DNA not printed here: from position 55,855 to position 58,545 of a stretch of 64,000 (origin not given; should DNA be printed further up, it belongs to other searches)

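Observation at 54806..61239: ABC-2 transporter fused to a CPBP (CAAX-type) protease and translationally coupled inside the futalosine menaquinone genes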

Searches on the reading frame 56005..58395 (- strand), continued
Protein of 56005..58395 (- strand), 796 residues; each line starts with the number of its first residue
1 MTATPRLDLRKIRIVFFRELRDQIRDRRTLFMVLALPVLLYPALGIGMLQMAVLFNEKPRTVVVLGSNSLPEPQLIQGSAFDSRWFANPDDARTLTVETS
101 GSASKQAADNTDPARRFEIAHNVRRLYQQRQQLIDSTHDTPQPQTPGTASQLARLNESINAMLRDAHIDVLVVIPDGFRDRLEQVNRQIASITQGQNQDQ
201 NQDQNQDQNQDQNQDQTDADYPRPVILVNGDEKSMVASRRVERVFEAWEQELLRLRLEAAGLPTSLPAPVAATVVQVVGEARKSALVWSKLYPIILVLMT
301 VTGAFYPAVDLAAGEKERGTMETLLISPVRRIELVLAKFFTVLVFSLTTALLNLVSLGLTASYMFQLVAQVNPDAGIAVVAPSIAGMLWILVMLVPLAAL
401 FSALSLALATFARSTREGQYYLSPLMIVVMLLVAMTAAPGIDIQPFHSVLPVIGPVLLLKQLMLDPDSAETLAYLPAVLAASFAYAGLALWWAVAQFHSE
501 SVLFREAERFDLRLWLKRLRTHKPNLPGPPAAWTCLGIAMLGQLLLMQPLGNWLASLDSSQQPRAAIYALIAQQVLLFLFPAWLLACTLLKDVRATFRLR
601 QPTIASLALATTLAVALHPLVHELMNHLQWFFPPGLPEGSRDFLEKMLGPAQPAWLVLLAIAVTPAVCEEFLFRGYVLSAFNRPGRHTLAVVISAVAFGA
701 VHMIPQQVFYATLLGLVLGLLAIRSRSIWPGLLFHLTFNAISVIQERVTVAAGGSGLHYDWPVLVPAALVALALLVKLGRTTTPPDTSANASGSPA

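Call 9: find_related_loci(query=A1, collection=genome_contigs, flank=10000)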
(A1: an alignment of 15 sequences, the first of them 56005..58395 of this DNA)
Query A1 (796 aa) in genome_contigs; peptide patterns used: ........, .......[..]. (x = any residue, [..] = any of these).
600 stretches matched a pattern (row limit reached: there are more); 597 encode a relative of the query (tblastn E <= 1e-3); the best 80 are kept; 80 distinct loci.
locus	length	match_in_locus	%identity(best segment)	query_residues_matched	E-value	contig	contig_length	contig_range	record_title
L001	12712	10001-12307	64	1-780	0e+0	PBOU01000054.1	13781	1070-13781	MAG: Planctomycetaceae bacterium isolate RS383 7614, whole genome shotgun sequence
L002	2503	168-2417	66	1-762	0e+0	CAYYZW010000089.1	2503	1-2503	MAG TPA_asm: uncultured Pirellulaceae bacterium isolate SRP092796_co2_242 genome assembly, contig: k141_7774167, whole g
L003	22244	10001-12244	64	1-762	0e+0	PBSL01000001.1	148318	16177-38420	MAG: Planctomycetaceae bacterium isolate NP87 74625, whole genome shotgun sequence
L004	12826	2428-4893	44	7-780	0e+0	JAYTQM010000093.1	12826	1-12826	MAG: Planctomyces sp. isolate GFS_4656 GFS_4656_92, whole genome shotgun sequence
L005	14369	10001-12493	44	7-789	0e+0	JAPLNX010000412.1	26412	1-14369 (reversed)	MAG: Planctomycetia bacterium isolate LacPavin_0419_WC53_MAG_56_14 LacPavin_0419_WC53_scaffold_248049, whole genome shot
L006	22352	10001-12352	44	10-789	0e+0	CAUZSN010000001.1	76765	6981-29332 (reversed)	MAG: Planctomycetota bacterium isolate CB6_AW.24 genome assembly, contig: Ga0310123_10000086, whole genome shotgun seque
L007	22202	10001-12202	45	10-765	0e+0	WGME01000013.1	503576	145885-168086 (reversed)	MAG: bacterium isolate RI_361 c_000000185615, whole genome shotgun sequence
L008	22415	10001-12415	42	10-775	0e+0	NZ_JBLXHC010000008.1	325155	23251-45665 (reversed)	MAG: Gimesia sp. isolate ET05-12 T05maxbin_out.043RE.5K@8, whole genome shotgun sequence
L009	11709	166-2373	45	10-748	0e+0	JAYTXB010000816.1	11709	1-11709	MAG: Schlesneria sp. isolate GFS_5889 GFS_5889_815, whole genome shotgun sequence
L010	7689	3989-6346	43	10-794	0e+0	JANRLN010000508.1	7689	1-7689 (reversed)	MAG: Planctomycetaceae bacterium isolate bins.205 k141_5495126, whole genome shotgun sequence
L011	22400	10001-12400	44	6-778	0e+0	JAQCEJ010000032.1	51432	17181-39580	MAG: Planctomycetota bacterium isolate casp40-mb.109 NODE_1517_length_51432_cov_0.103949, whole genome shotgun sequence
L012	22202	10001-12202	45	6-763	0e+0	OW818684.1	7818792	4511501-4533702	metagenome genome assembly, chromosome: 1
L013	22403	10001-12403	42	6-792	0e+0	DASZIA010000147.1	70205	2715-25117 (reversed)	MAG TPA_asm: Planctomycetaceae bacterium isolate SMAG_U6590 k141_4320788, whole genome shotgun sequence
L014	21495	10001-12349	44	10-778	0e+0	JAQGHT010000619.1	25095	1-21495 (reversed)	MAG: Planctomycetaceae bacterium isolate RYN_440 scaffold_5127797, whole genome shotgun sequence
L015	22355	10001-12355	42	4-786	0e+0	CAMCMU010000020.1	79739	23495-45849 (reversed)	MAG: Schlesneria paludicola DSM 18645 isolate MsH-30jul19-291 genome assembly, contig: MsH-30jul19-C463, whole genome sh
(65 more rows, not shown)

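Call 28: search_dna_similar(query=window:56005-58395:-, collection=plasmids, mode=protein, max_evalue=0.000001, max_rows=25)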
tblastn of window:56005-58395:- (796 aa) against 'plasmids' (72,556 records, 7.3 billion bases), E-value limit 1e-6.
Records with a match: 2; places in all: 2; records where one place covers at least 80% of the query: 0.
Best place of each record, by identity: <60% 2.
By first word of the organism name: Paraclostridium 1; Priestia 1.
By predicted mobility (MOB-suite, as given by PLSDB): non-mobilizable 2.
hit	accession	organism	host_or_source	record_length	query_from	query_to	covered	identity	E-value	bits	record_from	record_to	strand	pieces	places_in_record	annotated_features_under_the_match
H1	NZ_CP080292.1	Paraclostridium sordellii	Trichechus manatus,isolate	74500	287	703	52%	27.3%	1e-35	154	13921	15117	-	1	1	ABC transporter permease subunit/CPBP intramembrane protease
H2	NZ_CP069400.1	Priestia megaterium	Homo sapiens,Pure culture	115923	295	474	23%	27.8%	3e-7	62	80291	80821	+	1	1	ABC transporter permease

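Call 29: get_annotated_region(hit=H1, flank=7000)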
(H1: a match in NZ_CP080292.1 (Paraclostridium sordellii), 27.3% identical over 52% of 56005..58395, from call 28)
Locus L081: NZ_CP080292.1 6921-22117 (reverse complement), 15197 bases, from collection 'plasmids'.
description: Paraclostridium sordellii strain FL-manatee plasmid ps1, complete sequence
organism: Paraclostridium sordellii (NCBI taxid 1505)
taxonomy: Bacteria; Bacillota; Clostridia; Peptostreptococcales; Peptostreptococcaceae; Paraclostridium; Paraclostridium sordellii
host: -; source: Trichechus manatus,isolate; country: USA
typing (MOB-suite, as given by PLSDB): non-mobilizable
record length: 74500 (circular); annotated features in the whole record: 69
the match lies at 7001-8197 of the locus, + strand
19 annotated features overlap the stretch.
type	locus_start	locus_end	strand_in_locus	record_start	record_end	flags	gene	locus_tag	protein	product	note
CDS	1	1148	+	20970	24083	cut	-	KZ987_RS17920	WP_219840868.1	type 2 lanthipeptide synthetase LanM family protein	-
CDS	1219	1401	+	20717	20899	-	-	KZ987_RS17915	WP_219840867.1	lichenicidin A2 family type 2 lantibiotic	GO:0019835 - cytolysis [Evidence IEA]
CDS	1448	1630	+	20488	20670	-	-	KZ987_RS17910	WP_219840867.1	lichenicidin A2 family type 2 lantibiotic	GO:0019835 - cytolysis [Evidence IEA]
CDS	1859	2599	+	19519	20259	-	-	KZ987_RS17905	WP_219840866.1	flavodoxin family protein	-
CDS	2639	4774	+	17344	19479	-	-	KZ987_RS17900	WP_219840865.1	peptidase domain-containing ABC transporter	-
CDS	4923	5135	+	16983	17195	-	-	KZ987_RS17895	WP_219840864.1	helix-turn-helix transcriptional regulator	-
CDS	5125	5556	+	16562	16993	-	-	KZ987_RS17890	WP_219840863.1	hypothetical protein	-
CDS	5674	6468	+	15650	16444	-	-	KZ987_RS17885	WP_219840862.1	ATP-binding cassette domain-containing protein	-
CDS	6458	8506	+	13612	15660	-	-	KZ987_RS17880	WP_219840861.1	ABC transporter permease subunit/CPBP intramembrane protease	-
CDS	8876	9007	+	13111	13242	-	-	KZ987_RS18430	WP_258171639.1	hypothetical protein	-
CDS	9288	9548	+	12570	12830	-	-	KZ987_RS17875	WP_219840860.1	Mor transcription activator family protein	-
CDS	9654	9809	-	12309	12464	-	-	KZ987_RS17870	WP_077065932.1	YvrJ family protein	-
CDS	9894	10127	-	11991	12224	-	-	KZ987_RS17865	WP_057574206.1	DUF2922 domain-containing protein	-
CDS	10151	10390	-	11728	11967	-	-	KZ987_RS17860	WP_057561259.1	DUF1659 domain-containing protein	-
CDS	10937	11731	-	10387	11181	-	-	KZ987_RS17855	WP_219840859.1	hypothetical protein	-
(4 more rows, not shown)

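Call 37: search_solved_structures(query=A2, max_evalue=0.01)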
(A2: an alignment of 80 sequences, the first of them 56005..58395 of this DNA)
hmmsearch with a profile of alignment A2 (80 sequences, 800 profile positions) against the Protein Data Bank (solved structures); distinct sequences matched with E-value up to 0.01: 1.
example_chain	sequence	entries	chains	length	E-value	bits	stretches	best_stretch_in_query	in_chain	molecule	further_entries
7mcd_A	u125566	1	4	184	0.00031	22.3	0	146-190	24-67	AI-designed TIM-barrel F15C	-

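Call 43: search_protein_families(library=ncbifam, proteins=[L081:6458-8506:+, L081:5674-6468:+], max_evalue=0.001)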
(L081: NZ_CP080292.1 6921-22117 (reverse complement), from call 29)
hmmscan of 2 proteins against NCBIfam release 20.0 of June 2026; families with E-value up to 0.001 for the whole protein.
L081:6458-8506:+ (682 aa): 5 families
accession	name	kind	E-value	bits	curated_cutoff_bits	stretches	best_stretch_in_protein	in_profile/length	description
NF041647.1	ABC_perm_CPBP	equivalog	1.5e-211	704.5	435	1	2-625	1-636/636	ABC transporter permease subunit/CPBP intramembrane protease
NF038293.1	permease_SagH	equivalog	1e-12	47.6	450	1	8-293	3-276/370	SagH family ABC transporter permease subunit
NF040589.1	CPBP_Synerg_MrtS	equivalog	7.3e-09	36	130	1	526-617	67-161/170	Synerg-CTERM system glutamic-type intramembrane protease MrtS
NF046050.1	CPBP_fam_MroQ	equivalog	7.6e-06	25.5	270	1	464-631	59-233/243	intramembrane glutamic endopeptidase MroQ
NF033192.3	CPBP_JDVT_MrtJ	equivalog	7.5e-05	23.3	75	1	537-621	3-97/98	JDVT-CTERM system glutamic-type intramembrane protease MrtJ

L081:5674-6468:+ (264 aa): 190 families (the best 25 are shown)
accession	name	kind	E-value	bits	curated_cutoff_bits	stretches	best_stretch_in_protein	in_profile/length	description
TIGR01188.1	drrA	subfamily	4.9e-67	226.4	312.45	1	31-248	4-221/302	daunorubicin resistance ABC transporter, ATP-binding protein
NF033858.1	ABC2_perm_RbbA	equivalog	1.6e-57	195.1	1050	1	16-257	262-503/909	ribosome-associated ATPase/putative transporter RbbA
TIGR03522.1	GldA_ABC_ATP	equivalog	1.1e-54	185.9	402.6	1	24-248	10-229/301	gliding motility-associated ABC transporter ATP-binding subunit GldA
TIGR03864.1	PQQ_ABC_ATP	hypoth_equivalog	1.5e-48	165.3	302.25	1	34-254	15-235/236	ABC transporter, ATP-binding subunit, PQQ-dependent alcohol dehydrogenase system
NF010059.0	PRK13536.1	equivalog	1.4e-47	162.1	549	1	20-240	47-263/342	nodulation factor ABC transporter ATP-binding protein NodI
NF010060.0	PRK13537.1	equivalog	9.9e-47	159.3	521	1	24-240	19-235/314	nodulation factor ABC transporter ATP-binding protein NodI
TIGR01288.1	nodI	equivalog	8.2e-45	153.1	424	1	34-239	18-223/303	nodulation factor ABC transporter ATP-binding protein NodI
TIGR03740.1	galliderm_ABC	subfamily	1.2e-42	146.1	309.75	1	31-237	11-210/223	lantibiotic protection ABC transporter ATP-binding subunit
TIGR04406.1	LPS_export_lptB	equivalog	4.4e-42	144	240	1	23-243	8-227/239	LPS export ABC transporter ATP-binding protein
TIGR04520.1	ECF_ATPase_1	equivalog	7.3e-40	137.1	315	1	25-242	9-227/269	energy-coupling factor transporter ATPase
TIGR03375.1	type_I_sec_LssB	subfamily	8.4e-40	136.7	693.1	1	26-243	473-693/696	type I secretion system permease/ATPase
TIGR04521.1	ECF_ATPase_2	equivalog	9.8e-39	133.1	330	1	30-242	15-236/279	energy-coupling factor transporter ATPase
NF040840.2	tungstate_WtpC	equivalog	5.1e-38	131.2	440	1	31-245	12-225/347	tungstate ABC transporter ATP-binding protein WtpC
TIGR02315.1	ABC_phnC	equivalog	6e-38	130.6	266.1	1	33-242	15-237/243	phosphonate ABC transporter ATP-binding protein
NF047565.1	PSM_export_PmtA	equivalog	2.5e-37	128.7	350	1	30-241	11-218/282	phenol-soluble modulin export ABC transporter ATP-binding protein PmtA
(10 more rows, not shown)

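Call 45: find_encoding_contigs(protein=P0074, flank=10000, max_places=2)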
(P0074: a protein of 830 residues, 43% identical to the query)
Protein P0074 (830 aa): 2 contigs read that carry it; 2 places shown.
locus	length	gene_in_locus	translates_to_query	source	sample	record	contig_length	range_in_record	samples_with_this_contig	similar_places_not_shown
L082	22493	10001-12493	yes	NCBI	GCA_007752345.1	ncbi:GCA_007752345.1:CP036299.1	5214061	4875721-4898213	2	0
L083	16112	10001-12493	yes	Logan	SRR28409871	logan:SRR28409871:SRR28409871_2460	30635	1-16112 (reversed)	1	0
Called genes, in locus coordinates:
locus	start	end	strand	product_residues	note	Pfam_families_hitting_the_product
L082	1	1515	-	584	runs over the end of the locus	PF04675:DNA_ligase_A_N, PF01068:DNA_ligase_A_M, PF04679:DNA_ligase_A_C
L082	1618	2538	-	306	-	PF02397:Bac_transf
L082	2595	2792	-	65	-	-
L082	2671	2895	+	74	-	-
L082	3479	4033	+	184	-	-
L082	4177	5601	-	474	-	PF07585:BBP7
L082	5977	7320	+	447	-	PF00144:Beta-lactamase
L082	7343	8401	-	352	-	PF07608:DUF1571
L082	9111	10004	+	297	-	PF00005:ABC_tran, PF13304:AAA_21 (weak)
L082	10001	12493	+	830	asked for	PF12679:ABC2_membrane_2, PF12698:ABC2_membrane_3, PF12730:ABC2_membrane_4 (weak), PF02517:Rce1-like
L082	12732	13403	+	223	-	-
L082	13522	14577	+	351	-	PF08279:HTH_11, PF13280:WYL, PF25583:WCX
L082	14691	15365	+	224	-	-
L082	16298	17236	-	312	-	-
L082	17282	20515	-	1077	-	PF00595:PDZ (weak), PF19805:DUF6288, PF13646:HEAT_2, PF03629:SASA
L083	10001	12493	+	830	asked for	PF12679:ABC2_membrane_2, PF12698:ABC2_membrane_3, PF12730:ABC2_membrane_4 (weak), PF02517:Rce1-like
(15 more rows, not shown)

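Call 46: find_encoding_contigs(protein=P0030, flank=10000, max_places=1)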
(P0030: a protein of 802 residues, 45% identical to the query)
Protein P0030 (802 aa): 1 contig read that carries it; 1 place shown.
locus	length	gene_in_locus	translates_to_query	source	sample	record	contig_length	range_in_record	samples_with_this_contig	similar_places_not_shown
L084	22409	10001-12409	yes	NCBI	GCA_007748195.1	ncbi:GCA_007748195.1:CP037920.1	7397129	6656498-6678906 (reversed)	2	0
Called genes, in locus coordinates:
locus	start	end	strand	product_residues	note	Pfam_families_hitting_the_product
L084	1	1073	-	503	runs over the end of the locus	PF00950:ABC-3, PF01032:FecCD (weak), PF02742:Fe_dep_repr_C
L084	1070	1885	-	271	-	PF00005:ABC_tran, PF02463:SMC_N (faint), PF13476:AAA_23 (faint), PF13304:AAA_21 (faint)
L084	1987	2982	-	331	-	PF01297:ZnuA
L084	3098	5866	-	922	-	PF05448:AXE1 (weak), PF02129:Peptidase_S15 (faint), PF00561:Abhydrolase_1 (faint), PF00135:COesterase (weak), PF01738:DLH, PF07859:Abhydrolase_3, PF20434:BD-FAE, PF00326:Peptidase_S9, +1 more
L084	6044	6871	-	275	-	PF03446:NAD_binding_2 (weak), PF03807:F420_oxidored, PF14748:P5CR_dimer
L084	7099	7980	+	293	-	PF02621:VitK2_biosynth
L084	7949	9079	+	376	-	PF04055:Radical_SAM, PF19288:CofH_C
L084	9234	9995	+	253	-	PF00005:ABC_tran, PF13304:AAA_21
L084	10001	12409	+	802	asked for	PF12679:ABC2_membrane_2, PF12698:ABC2_membrane_3, PF02517:Rce1-like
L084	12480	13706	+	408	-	PF01979:Amidohydro_1, PF07969:Amidohydro_3 (weak)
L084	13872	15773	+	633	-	-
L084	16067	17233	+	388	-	-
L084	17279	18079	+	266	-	PF01209:Ubie_methyltran, PF13847:Methyltransf_31, PF08241:Methyltransf_11, PF08242:Methyltransf_12, PF13649:Methyltransf_25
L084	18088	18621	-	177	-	PF00156:Pribosyltran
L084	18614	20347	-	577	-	PF00069:Pkinase, PF07714:PK_Tyr_Ser-Thr, PF03109:ABC1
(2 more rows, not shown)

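Call 47: predict_structure(alignment_id=A2)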
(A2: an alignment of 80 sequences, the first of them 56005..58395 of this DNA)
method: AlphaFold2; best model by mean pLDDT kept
length: 796 residues; sequences in the alignment: 80
mean_pLDDT: 85.4   pTM: 0.74
mean pLDDT of the five models: 85.4, 84.1, 82.2, 81.9, 80.6
residues with pLDDT >= 90: 402; 70-90: 281; 50-70: 97; < 50: 16
segments of 3 or more residues with pLDDT < 50: 502-504, 506-508, 792-796
pLDDT, mean of each block of 10 residues (from residue 1): 76 94 91 86 78 66 95 94 93 92 65 88 96 86 77 91 92 95 85 67 54 54 88 83 92 85 60 72 79 88 90 69 74 93 95 88 80 64 88 94 91 70 80 80 84 91 90 92 92 79 51 80 89 90 88 94 97 97 95 96 97 98 92 77 90 97 98 97 91 95 87 97 97 98 92 84 98 96 70 44
secondary structure, 60 per line:
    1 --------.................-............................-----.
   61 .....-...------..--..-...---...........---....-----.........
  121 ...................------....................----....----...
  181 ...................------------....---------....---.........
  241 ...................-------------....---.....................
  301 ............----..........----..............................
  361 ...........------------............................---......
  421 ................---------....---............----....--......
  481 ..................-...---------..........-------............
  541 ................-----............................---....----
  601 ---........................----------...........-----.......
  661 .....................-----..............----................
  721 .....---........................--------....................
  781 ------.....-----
elements in order (helices of 4 or more, strands of 3 or more residues): H9-25 H27-54 E60-65 H89-94 E95-99 H103-106 H112-139 H146-165 E170-173 H178-199 H212-215 E225-228 H232-259 E273-276 H280-312 H317-326 H331-371 H384-411 H415-436 H446-449 H453-464 H469-472 H475-498 H512-521 H529-556 H562-589 H593-596 H604-627 H638-648 H654-681 H687-700 H705-725 H729-752 H761-780 H787-791
